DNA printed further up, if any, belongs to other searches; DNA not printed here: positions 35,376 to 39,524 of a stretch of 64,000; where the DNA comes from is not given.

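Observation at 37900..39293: Effector-plus-switch architecture: Mrr-like PD-(D/E)xK module fused to a canonical NACHT core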

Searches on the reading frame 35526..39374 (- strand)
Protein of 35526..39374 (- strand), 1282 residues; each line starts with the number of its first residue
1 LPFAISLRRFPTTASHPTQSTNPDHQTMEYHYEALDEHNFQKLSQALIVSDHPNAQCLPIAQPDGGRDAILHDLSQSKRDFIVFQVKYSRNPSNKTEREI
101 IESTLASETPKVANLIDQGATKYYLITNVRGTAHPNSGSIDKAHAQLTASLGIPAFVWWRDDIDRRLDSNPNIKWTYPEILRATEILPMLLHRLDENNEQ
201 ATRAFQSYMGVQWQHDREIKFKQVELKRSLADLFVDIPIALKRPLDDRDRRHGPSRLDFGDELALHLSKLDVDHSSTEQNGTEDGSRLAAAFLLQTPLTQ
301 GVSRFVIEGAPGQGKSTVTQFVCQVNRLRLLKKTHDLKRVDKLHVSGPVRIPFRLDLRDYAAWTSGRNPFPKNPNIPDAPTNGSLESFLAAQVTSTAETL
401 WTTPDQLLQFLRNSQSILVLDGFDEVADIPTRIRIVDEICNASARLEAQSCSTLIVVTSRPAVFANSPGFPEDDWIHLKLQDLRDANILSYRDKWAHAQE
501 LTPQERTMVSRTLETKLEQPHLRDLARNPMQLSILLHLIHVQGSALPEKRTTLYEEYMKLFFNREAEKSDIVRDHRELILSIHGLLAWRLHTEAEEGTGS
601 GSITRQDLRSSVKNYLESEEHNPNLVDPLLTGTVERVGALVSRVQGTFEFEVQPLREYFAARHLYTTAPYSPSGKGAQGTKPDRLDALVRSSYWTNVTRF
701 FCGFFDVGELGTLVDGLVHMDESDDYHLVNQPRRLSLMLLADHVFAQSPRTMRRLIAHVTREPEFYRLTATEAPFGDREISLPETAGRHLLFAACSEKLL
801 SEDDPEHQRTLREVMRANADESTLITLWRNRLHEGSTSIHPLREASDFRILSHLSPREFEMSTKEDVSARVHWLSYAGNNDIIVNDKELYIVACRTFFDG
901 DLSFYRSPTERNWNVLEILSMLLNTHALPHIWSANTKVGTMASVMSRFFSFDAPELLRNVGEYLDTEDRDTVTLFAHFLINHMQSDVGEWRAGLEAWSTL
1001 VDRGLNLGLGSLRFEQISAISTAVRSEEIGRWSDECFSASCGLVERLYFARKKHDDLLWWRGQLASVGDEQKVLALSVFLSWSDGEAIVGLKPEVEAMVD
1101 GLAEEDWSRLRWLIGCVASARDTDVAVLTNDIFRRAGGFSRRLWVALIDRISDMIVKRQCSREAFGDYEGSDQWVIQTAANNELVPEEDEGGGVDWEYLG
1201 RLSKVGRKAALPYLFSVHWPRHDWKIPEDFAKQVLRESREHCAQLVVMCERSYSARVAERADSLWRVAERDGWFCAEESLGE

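Call 3: search_protein_families(library=pfam, proteins=[window:35526-39374:-], max_evalue=1)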
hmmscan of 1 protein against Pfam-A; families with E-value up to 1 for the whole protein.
window:35526-39374:- (1282 aa): 2 families
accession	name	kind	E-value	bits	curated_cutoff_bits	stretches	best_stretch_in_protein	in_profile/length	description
PF05729.18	NACHT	-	0.00014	22.2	26.7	1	392-498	68-166/167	NACHT domain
PF24883.2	NPHP3_N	-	0.00037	21.1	24.8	1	396-460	104-164/164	Nephrocystin 3, N-terminal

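Call 4: search_protein_families(library=padloc, proteins=[window:35526-39374:-], max_evalue=1)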
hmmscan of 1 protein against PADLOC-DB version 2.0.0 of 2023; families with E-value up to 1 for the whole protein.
window:35526-39374:- (1282 aa): 1 family
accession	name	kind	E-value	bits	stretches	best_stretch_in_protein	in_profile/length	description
PDLC03799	RTasTM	-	0.021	12.4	1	1024-1056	61-93/229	DRT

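Call 5: search_protein_families(library=ncbifam, proteins=[window:35526-39374:-], max_evalue=1)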
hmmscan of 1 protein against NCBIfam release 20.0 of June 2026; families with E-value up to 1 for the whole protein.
window:35526-39374:- (1282 aa): 1 family
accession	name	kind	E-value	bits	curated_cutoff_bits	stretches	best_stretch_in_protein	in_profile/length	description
NF005250.0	PRK06761.1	equivalog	0.22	10.5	270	1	305-325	6-26/282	hypothetical protein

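Call 6: find_homologous_proteins(query=window:35526-39293:-)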
Query window:35526-39293:- (1255 aa): 1718 proteins with E <= 0.001 among 8000 candidates; the best 120 are listed.
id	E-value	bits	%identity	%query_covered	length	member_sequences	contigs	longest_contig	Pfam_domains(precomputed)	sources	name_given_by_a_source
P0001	0.0e+0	2901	100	100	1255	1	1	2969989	-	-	-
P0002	0.0e+0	1839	72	90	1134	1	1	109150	-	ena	-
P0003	0.0e+0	1658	60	100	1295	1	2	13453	-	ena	-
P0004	0.0e+0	1514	55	100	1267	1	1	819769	PF05729.19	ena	-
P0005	0.0e+0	1472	54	99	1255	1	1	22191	PF05729.19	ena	-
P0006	0.0e+0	1443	53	99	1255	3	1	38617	PF05729.19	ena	-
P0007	0.0e+0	1442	53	99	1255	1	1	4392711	PF05729.19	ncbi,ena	-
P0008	0.0e+0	1427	53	99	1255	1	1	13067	PF05729.19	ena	-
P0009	0.0e+0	1409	52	100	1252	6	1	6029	PF05729.19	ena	-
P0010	0.0e+0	1394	52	99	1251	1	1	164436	PF05729.19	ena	-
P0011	0.0e+0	1372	52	99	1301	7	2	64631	-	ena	-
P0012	0.0e+0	1366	51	100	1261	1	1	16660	-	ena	-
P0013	0.0e+0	1353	51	100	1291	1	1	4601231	-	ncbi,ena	-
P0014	0.0e+0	1349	51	99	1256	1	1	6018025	-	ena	-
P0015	0.0e+0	1348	52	99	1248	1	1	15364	PF05729.19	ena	-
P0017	0.0e+0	1334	51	100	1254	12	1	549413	PF05729.19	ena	-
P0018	0.0e+0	1330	51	99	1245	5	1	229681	PF05729.19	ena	-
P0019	0.0e+0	1328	51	99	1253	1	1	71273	PF05729.19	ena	-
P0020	0.0e+0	1316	50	99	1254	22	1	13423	PF05729.19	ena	-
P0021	0.0e+0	1309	50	99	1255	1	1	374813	PF05729.19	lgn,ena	-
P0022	0.0e+0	1306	49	99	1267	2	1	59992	PF05729.19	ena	-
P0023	0.0e+0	1304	50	99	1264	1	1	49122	PF05729.19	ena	-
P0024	0.0e+0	1298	49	100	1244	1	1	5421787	PF05729.19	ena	-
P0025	0.0e+0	1295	49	99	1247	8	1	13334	PF05729.19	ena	-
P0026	0.0e+0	1295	49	100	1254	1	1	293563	PF05729.19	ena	-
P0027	0.0e+0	1294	49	99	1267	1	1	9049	PF05729.19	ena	-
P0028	0.0e+0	1293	49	99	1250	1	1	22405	PF05729.19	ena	-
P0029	0.0e+0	1293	49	99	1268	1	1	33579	PF05729.19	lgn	-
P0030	0.0e+0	1289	50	99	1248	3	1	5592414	-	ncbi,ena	-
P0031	0.0e+0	1288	49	100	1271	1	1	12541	PF05729.19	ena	-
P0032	0.0e+0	1283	49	99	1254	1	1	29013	PF05729.19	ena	-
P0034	0.0e+0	1272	49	99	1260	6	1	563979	PF24883.3,PF05729.19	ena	-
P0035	0.0e+0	1263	49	99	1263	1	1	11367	PF05729.19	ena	-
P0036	0.0e+0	1261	48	99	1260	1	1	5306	PF05729.19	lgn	-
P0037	0.0e+0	1260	48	99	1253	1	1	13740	PF05729.19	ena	-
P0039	0.0e+0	1247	49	99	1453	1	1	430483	PF05729.19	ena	-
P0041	0.0e+0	1223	48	99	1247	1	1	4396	-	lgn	-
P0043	0.0e+0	1218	47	99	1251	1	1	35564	PF05729.19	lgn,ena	-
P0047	0.0e+0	1205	47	99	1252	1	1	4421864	PF24883.3,PF05729.19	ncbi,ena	-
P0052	0.0e+0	1194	47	99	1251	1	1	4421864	PF24883.3,PF05729.19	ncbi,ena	-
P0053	0.0e+0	1192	47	99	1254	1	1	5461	PF24883.3,PF05729.19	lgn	-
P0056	0.0e+0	1190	48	98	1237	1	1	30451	PF05729.19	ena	-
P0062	0.0e+0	1182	47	99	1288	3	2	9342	PF05729.19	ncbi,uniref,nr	ncbi:MAG: hypothetical protein FP825_09325 [Hyphomonas sp.]|uniref:NACHT domain-containing protein n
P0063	0.0e+0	1178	46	100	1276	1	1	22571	PF05729.19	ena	-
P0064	0.0e+0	1175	47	100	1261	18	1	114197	PF05729.19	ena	-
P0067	0.0e+0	1169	49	91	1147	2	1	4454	PF05729.19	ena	-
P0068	0.0e+0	1168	51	87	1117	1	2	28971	PF05729.19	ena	-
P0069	0.0e+0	1167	48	95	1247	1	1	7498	-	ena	-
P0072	0.0e+0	1159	45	99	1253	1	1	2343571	PF05729.19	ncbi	-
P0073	0.0e+0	1158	46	100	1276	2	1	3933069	PF05729.19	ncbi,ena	-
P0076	0.0e+0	1150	44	99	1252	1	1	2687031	PF05729.19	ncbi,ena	-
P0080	0.0e+0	1144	46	99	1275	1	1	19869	PF05729.19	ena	-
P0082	0.0e+0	1143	45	99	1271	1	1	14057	PF05729.19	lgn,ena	-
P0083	0.0e+0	1143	45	99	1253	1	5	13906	PF05729.19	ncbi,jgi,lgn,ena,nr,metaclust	ncbi:MAG: hypothetical protein OXD43_04520 [Bacteroidetes bacterium]|nr:hypothetical protein [Bacter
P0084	0.0e+0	1143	46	99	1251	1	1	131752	PF05729.19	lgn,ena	-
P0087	0.0e+0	1141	46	99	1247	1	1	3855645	PF24883.3,PF05729.19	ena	-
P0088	0.0e+0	1134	45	99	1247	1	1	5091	PF05729.19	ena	-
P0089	0.0e+0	1126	48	89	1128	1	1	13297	PF05729.19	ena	-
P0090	0.0e+0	1125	46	99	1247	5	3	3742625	-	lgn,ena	-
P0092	0.0e+0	1125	44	99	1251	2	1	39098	PF05729.19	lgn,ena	-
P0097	0.0e+0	1118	48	90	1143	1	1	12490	PF05729.19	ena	-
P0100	0.0e+0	1113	45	99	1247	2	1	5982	PF24883.3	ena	-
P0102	0.0e+0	1111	45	99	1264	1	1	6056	PF05729.19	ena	-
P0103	0.0e+0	1110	43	100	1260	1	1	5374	PF05729.19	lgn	-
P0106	0.0e+0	1109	45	100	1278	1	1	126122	PF24883.3,PF05729.19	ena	-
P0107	0.0e+0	1107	46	99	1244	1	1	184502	PF05729.19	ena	-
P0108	0.0e+0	1105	42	99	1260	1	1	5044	PF05729.19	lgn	-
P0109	0.0e+0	1100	44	99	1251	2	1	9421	PF05729.19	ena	-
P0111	0.0e+0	1098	44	99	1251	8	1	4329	PF24883.3,PF05729.19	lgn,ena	-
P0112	0.0e+0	1097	45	99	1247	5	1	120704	PF24883.3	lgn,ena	-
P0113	0.0e+0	1097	45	100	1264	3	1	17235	PF05729.19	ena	-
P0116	0.0e+0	1092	45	99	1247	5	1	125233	PF24883.3,PF05729.19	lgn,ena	-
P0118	0.0e+0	1085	64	59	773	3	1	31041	PF05729.19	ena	-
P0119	0.0e+0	1084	57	71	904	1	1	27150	PF24883.3,PF05729.19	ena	-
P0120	0.0e+0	1084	44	99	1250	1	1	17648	PF24883.3,PF13191.13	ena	-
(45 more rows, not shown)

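Call 7: search_solved_structures(query=window:35526-39293:-, max_evalue=10, show_alignments=3)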
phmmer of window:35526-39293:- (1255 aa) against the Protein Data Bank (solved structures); distinct sequences matched with E-value up to 10: 3.
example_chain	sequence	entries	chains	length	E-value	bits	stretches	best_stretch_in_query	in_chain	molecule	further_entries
1sg9_A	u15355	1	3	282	0.11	13.2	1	480-582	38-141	hemK protein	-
1nv8_A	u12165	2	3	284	0.12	13.2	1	480-582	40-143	hemK protein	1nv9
1vq1_A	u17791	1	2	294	0.13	13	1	480-582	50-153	N5-glutamine methyltransferase, HemK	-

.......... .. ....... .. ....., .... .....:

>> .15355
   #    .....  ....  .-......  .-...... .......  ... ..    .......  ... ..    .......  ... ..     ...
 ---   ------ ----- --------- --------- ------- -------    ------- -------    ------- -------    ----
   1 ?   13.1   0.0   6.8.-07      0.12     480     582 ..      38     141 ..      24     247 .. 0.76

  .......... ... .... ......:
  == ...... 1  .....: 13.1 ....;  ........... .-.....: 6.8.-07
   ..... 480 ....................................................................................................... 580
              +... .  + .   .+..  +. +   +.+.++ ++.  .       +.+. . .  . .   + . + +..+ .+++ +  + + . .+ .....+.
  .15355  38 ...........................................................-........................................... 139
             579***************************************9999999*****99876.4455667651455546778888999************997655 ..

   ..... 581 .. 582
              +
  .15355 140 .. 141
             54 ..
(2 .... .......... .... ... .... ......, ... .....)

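Call 34: search_dna_similar(query=window:35526-39293:-, collection=plasmids, mode=protein, max_rows=15)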
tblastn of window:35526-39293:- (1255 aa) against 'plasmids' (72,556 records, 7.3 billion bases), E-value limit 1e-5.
Records with a match: 39; places in all: 44; records where one place covers at least 80% of the query: 0.
Best place of each record, by identity: <60% 39.
By first word of the organism name: Rhodococcus 11; Mycobacterium 3; Arthrobacter 3; Embleya 2; Streptomyces 2; Nostoc 2; Tolypothrix 2; Mycolicibacterium 1; Paenarthrobacter 1; Variovorax 1; and 11 more.
By predicted mobility (MOB-suite, as given by PLSDB): non-mobilizable 19; mobilizable 17; conjugative 3.
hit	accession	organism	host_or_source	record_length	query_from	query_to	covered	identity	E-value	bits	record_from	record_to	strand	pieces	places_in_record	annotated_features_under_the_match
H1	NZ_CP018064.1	Rhodococcus sp. 2G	cell culture,soil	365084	3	809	64%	35.6%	1e-105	377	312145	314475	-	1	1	NACHT domain-containing protein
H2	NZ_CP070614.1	Rhodococcus pseudokoreensis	cell culture,rhizosphere of apple ...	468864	3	839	67%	34.1%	2e-110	391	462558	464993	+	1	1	NACHT domain-containing protein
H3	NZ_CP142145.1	Rhodococcus sp. PD04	mixed culture,Industrial wastewater ...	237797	3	809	64%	35.3%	4e-105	375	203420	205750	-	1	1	NACHT domain-containing protein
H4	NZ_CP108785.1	Embleya sp. NBC_00888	-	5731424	1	732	58%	37.3%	1e-148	505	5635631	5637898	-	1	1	none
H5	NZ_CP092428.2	Mycolicibacterium rufum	-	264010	3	729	58%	35.0%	8e-101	362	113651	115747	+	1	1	hypothetical protein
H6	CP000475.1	Paenarthrobacter aurescens TC1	-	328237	2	757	60%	31.9%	2e-85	315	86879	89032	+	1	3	putative large ATP-binding protein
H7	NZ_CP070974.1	Mycobacterium gordonae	Homo sapiens,skin biopsy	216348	3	729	58%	31.1%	6e-85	313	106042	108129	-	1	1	large ATP-binding protein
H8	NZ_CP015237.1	Rhodococcus fascians D188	Chrysanthemum x morifolium,Culture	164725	3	729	58%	30.0%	9e-83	307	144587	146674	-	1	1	large ATP-binding protein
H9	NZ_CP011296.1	Rhodococcus erythropolis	pure culture,soil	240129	1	807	64%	25.4%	1e-32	146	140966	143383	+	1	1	AAA family ATPase | hypothetical protein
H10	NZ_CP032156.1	Mycobacterium sp. ELW1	whole organism,Stream sediment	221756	171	831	53%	30.3%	5e-69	264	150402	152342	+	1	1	HNH endonuclease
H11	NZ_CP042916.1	Rhodococcus qingshengii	Eruca vesicaria subsp. sativa,whole ...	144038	139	829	55%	28.5%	2e-59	233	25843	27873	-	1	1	HNH endonuclease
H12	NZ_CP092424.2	Mycobacterium lentiflavum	-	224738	158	736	46%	32.8%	3e-69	265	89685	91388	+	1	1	HNH endonuclease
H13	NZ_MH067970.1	Arthrobacter sp.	-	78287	169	718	44%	33.9%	4e-74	280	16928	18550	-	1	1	HNH endonuclease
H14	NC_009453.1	Arthrobacter sp. Rue61a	-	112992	177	718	43%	33.1%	1e-62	243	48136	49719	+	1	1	HNH endonuclease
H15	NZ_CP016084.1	Streptomyces sp. SAT1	Adenophora trachelioides Maxim.,single ...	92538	1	743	59%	23.9%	4e-30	138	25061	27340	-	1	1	AAA family ATPase | hypothetical protein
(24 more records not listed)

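Call 46: get_annotated_region(hit=H10, flank=4000)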
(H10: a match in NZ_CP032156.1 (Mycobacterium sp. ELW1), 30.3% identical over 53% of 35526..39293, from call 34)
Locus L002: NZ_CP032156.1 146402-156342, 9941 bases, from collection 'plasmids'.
description: Mycobacterium sp. ELW1 plasmid pELW1-1, complete sequence
organism: Mycobacterium sp. ELW1 (NCBI taxid 1547487)
taxonomy: Bacteria; Actinomycetota; Actinomycetes; Mycobacteriales; Mycobacteriaceae; Mycobacterium; Mycobacterium sp. ELW1
host: -; source: whole organism,Stream sediment; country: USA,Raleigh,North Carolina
typing (MOB-suite, as given by PLSDB): mobilizable; replicon rep_cluster_1586; relaxase MOBF
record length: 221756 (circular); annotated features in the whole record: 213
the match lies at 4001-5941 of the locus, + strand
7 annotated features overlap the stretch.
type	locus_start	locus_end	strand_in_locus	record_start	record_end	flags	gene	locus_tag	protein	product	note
CDS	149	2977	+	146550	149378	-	mobF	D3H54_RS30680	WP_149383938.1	MobF family relaxase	-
CDS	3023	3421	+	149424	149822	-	-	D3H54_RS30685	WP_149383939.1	hypothetical protein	-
CDS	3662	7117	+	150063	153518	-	-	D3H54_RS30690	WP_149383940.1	HNH endonuclease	-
CDS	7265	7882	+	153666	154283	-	-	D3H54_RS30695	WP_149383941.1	uracil-DNA glycosylase family protein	-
CDS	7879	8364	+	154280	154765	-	-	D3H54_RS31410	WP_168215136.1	hypothetical protein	-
CDS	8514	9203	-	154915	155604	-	-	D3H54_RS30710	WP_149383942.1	GNAT family N-acetyltransferase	-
CDS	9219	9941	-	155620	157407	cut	-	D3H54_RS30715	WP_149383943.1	AAA family ATPase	-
